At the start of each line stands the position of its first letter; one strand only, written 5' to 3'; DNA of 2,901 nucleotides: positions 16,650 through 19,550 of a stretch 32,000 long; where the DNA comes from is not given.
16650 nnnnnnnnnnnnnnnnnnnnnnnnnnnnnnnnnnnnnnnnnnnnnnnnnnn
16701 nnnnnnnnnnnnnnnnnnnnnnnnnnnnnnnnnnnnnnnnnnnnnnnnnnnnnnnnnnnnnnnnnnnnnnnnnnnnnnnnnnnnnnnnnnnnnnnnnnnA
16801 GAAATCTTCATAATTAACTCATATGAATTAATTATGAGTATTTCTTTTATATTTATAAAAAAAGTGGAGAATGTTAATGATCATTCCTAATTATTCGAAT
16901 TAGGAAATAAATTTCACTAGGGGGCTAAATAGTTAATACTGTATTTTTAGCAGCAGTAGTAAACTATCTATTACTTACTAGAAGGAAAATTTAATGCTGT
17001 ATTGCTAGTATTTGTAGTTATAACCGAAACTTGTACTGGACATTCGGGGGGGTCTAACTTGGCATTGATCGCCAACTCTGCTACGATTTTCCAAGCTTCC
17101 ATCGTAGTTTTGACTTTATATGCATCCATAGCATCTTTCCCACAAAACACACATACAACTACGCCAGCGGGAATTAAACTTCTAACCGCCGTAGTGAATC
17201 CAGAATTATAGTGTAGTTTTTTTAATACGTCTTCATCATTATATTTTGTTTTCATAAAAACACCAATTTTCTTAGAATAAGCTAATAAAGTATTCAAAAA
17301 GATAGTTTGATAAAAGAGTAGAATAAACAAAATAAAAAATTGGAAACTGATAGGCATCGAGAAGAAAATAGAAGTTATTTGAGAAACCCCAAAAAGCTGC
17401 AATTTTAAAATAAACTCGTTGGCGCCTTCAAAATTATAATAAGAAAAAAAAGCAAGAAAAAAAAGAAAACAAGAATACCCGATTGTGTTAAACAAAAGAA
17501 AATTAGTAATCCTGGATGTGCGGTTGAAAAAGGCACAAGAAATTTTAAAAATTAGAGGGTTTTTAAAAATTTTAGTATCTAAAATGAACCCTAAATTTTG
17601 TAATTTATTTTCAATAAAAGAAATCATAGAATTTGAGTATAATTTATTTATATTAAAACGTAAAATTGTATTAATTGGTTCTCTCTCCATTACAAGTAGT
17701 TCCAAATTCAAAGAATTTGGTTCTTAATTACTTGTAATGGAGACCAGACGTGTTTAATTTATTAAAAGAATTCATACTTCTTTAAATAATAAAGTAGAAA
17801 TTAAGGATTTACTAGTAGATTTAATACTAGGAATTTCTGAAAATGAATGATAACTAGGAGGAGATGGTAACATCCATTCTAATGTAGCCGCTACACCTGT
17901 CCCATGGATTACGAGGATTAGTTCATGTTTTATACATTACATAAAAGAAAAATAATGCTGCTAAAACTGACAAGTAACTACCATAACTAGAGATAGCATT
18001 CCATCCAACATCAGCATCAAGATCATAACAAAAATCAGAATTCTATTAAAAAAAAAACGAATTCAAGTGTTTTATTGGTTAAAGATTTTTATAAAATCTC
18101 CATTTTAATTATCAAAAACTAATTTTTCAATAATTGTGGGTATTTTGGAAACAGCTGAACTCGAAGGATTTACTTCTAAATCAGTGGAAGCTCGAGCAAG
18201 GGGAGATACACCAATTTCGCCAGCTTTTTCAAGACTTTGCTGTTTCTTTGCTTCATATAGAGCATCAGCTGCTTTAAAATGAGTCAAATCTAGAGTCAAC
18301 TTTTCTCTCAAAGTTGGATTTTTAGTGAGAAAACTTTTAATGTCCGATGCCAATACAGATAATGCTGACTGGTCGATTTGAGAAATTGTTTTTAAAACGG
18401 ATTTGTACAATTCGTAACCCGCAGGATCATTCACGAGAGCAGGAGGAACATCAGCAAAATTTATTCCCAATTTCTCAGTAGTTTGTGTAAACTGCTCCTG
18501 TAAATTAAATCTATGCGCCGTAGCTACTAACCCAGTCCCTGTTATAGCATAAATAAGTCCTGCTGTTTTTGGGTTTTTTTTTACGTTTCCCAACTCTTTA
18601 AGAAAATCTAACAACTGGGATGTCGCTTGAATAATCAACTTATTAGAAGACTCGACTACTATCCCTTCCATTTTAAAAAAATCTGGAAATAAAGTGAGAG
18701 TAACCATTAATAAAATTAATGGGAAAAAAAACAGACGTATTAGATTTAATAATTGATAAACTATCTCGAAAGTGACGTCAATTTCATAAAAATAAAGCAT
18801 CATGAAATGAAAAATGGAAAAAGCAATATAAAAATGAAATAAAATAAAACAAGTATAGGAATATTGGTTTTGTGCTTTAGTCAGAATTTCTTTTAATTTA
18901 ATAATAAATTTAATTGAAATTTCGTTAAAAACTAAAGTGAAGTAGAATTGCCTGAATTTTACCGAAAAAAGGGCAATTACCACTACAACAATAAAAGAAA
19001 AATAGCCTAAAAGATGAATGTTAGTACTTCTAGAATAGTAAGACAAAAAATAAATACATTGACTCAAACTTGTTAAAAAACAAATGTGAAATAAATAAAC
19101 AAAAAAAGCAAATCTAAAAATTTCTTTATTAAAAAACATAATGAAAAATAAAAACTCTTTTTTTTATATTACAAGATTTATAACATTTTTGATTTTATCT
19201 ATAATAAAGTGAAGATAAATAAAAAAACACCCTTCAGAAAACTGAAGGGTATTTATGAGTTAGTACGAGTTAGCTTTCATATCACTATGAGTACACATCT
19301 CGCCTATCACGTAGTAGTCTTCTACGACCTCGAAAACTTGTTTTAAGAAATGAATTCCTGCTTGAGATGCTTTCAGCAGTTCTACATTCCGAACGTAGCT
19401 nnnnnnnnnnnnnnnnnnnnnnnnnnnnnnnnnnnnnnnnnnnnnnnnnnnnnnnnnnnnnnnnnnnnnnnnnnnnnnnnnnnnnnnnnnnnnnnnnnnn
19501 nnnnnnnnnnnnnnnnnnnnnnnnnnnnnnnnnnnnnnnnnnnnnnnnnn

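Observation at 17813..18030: cox1 3' fragment keeps the peptide but differs from the resident gene at many synonymous sites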

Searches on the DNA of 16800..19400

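Call 77: search_rna_families(source=window, start=16800, end=19400, threshold=evalue, max_evalue=1)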
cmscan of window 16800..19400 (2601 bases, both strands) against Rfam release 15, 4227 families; matches with E-value up to 1: 3.
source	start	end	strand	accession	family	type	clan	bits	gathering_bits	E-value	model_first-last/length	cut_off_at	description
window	19239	19400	-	RF02541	LSU_rRNA_bacteria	Gene; rRNA;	CL00112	71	50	2.7e-20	2747-2925/2925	5'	Bacterial large subunit ribosomal RNA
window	19172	19257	+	RF01859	Phe_leader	Cis-reg; leader;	-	25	55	0.31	1-125/125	no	Phenylalanine leader peptide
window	17683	17747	+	RF00244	mir-26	Gene; miRNA;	-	20.1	57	0.22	1-81/81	no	mir-26 microRNA precursor family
